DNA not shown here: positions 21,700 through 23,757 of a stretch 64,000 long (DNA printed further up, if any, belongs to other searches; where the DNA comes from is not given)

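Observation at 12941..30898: Envelope glycan locus built almost entirely from GT-C (lipid-linked-sugar dependent) membrane glycosyltransferases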

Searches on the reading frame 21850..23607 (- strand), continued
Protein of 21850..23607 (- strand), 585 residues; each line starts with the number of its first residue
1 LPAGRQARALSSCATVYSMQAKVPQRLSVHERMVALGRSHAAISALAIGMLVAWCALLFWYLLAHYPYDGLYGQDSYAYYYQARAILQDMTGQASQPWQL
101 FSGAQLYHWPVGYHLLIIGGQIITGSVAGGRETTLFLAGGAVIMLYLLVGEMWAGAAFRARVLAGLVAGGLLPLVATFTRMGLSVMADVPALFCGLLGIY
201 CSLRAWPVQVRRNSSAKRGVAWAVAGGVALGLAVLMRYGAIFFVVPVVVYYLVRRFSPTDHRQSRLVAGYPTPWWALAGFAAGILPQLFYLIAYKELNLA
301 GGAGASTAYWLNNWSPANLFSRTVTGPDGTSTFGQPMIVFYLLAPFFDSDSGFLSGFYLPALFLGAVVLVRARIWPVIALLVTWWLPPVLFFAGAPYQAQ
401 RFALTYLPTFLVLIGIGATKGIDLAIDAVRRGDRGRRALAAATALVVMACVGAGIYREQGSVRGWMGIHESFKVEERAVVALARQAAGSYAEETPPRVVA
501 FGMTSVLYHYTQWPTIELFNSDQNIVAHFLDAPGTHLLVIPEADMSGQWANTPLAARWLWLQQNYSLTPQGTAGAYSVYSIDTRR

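Call 88: predict_structure(alignment_id=A3)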
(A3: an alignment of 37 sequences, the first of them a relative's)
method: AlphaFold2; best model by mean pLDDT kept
length: 567 residues; sequences in the alignment: 37
mean_pLDDT: 91.4   pTM: 0.91
mean pLDDT of the five models: 91.4, 90.6, 90.3, 90.0, 89.9
residues with pLDDT >= 90: 447; 70-90: 87; 50-70: 24; < 50: 9
segments of 3 or more residues with pLDDT < 50: 281-289
pLDDT, mean of each block of 10 residues (from residue 1): 67 77 93 98 94 89 92 86 79 93 90 94 98 95 98 98 95 98 96 82 97 96 97 92 60 92 96 79 45 82 91 94 97 96 98 96 98 94 95 99 95 87 95 98 95 92 97 93 95 94 93 95 95 94 97 97 91
secondary structure, 60 per line:
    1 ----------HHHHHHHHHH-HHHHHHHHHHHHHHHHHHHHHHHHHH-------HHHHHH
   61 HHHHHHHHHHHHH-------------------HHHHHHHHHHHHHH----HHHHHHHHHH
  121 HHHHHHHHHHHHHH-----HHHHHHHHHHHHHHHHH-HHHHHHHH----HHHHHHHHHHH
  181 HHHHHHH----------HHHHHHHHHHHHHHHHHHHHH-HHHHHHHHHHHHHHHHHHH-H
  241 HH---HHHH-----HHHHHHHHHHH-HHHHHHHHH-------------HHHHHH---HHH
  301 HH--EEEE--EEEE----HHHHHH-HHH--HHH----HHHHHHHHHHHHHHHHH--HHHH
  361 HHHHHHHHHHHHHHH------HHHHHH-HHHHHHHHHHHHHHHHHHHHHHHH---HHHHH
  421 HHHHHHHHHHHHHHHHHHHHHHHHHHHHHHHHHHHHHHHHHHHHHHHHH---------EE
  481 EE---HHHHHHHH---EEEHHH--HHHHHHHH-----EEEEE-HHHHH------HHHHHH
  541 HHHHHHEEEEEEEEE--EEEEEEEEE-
elements in order: H11-20 H22-47 H55-73 H93-106 H111-134 H140-156 H158-165 H170-187 H198-218 H220-238 H246-249 H255-265 H267-275 H289-294 H298-302 E305-308 E311-314 H319-324 H338-354 H357-375 H382-387 H389-412 H416-469 E479-482 H486-493 E497-499 H505-512 E518-522 H524-528 H535-546 E547-555 E558-566
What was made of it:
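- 21850..23553 (-): Intact GT-C enzyme labelled PMT by Pfam, but ArnT/OST-like in structure (invariant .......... motif). AF2 model pLDDT 91.4 (call 88).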

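Call 91: fold_search(model_id=the predicted structure, library=pdb)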
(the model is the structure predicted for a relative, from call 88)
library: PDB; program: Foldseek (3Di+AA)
matches with E <= 10: 492; with E <= 0.001: 26
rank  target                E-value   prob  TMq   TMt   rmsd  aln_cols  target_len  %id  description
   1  5f15                  5.5e-11  1.00  0.54  0.56  11.2       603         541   14  Crystal Structure of ArnT from Cupriavidus metallidurans bound to Undecaprenyl phosphate (released 2016-02-17)
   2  5ezm                  1.3e-10  1.00  0.55  0.58  11.1       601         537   15  Crystal Structure of ArnT from Cupriavidus metallidurans in the apo state (released 2016-02-17)
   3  3wak                  7.8e-10  1.00  0.54  0.38  10.8       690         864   16  Crystal structure of the Archaeoglobus fulgidus oligosaccharyltransferase (O29867_ARCFU) in the apo form (released 2013-10-30)
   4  7e9s_A                1.2e-09  1.00  0.53  0.37  13.0       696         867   15  Archaeal oligosaccharyltransferase AglB from Archaeoglobus fulgidus in complex with an inhibitory peptide and a dolich (released 2021-09-08)
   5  5gmy_A                2.8e-09  1.00  0.53  0.38  13.0       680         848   14  Crystal structure of the Archaeoglobus fulgidus oligosaccharyltransferase (O29867_ARCFU) tethered with an acceptor pep (released 2017-02-01)
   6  6s7o_A                1.4e-08  1.00  0.52  0.46  10.4       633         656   14  Cryo-EM structure of human oligosaccharyltransferase complex OST-A (released 2019-12-18)
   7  9n9j_I                1.9e-08  1.00  0.55  0.46  11.6       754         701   12  Structure of a GRP94 folding intermediate engaged with a CCDC134- and FKBP11-bound secretory translocon (released 2025-11-19)
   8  3waj                  7.2e-08  1.00  0.52  0.39  13.2       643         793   15  Crystal structure of the Archaeoglobus fulgidus oligosaccharyltransferase (O29867_ARCFU) complex with Zn and sulfate (released 2013-10-30)
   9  7oci_F                1.3e-07  1.00  0.55  0.50  11.2       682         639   10  Cryo-EM structure of yeast Ost6p containing oligosaccharyltransferase complex (released 2022-02-16)
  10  6ftg_5                1.1e-06  1.00  0.57  0.51  11.9       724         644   12  Subtomogram average of OST-containing ribosome-translocon complexes from canine rough microsomal membranes (released 2018-03-21)
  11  8agc_A                1.2e-06  1.00  0.56  0.47  11.2       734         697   12  Structure of yeast oligosaccharylransferase complex with lipid-linked oligosaccharide and non-acceptor peptide bound (released 2022-12-07)
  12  6gxc_A                1.9e-06  1.00  0.51  0.43   9.0       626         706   11  Bacterial oligosaccharyltransferase PglB in complex with an inhibitory peptide and a reactive lipid-linked oligosaccha (released 2018-11-14)
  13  9s6t_A                2.4e-06  1.00  0.51  0.59   7.4       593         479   11  Ternary cryo-EM structure of chicken ALG12 with Dol25-PP-GlcNAc2Man7, Dol25-P-Man, and Fab (released 2026-03-18)
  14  6s7t_A                2.5e-06  1.00  0.52  0.43  10.0       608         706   13  Cryo-EM structure of human oligosaccharyltransferase complex OST-B (released 2019-12-18)
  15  5ogl_A                7.4e-06  1.00  0.50  0.42   8.9       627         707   11  Structure of bacterial oligosaccharyltransferase PglB in complex with an acceptor peptide and an lipid-linked oligosac (released 2017-10-25)
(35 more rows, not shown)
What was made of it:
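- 21850..23553 (-): Foldseek best matches are ArnT 5f15/5ezm (E 5e-11) and then AglB/STT3; PMTs appear from rank 16 (call 91).
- On GT39 protein O-mannosyltransferase (tested for 21850-23553): Pmt4 ranks 16 (E 3e-5) and Pmt1/2 rank 27 or lower (call 91).
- GT-C fold for the PMT-like protein (pLDDT 91; ArnT E 5e-11; calls 88, 91).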
